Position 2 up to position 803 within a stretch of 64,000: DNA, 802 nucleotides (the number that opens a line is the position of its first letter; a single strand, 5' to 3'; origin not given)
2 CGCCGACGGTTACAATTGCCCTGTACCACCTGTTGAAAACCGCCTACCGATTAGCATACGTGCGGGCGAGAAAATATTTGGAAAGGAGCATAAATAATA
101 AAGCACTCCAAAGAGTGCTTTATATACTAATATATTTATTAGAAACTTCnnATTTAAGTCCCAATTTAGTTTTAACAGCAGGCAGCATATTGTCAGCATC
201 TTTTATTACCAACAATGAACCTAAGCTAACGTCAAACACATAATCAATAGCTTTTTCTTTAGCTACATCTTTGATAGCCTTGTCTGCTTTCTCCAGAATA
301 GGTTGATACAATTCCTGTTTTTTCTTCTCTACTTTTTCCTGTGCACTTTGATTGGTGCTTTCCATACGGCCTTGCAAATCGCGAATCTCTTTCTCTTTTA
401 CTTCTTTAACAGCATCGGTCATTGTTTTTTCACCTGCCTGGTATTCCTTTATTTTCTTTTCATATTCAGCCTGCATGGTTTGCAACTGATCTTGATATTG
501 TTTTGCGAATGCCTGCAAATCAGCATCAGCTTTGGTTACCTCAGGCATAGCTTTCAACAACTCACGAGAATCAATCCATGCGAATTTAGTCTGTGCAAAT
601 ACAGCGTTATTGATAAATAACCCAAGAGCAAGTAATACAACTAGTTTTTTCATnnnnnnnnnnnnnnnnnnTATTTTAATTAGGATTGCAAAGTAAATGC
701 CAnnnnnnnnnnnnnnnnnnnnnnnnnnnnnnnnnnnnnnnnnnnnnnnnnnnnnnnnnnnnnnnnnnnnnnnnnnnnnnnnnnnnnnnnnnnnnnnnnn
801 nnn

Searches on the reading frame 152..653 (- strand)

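Call 98: search_protein_families(library=pfam, proteins=[window:152-653:-], max_evalue=0.001)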
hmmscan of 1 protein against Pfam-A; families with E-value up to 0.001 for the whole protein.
window:152-653:- (167 aa): 2 families
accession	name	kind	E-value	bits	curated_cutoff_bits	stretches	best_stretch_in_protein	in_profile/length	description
PF03938.19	OmpH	-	1.1e-29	103.9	32.4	1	23-164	1-141/141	Outer membrane protein (OmpH-like)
PF06657.18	Cep57_MT_bd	-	0.00051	20.9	31.3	1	41-99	8-66/77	Centrosome microtubule-binding domain of Cep57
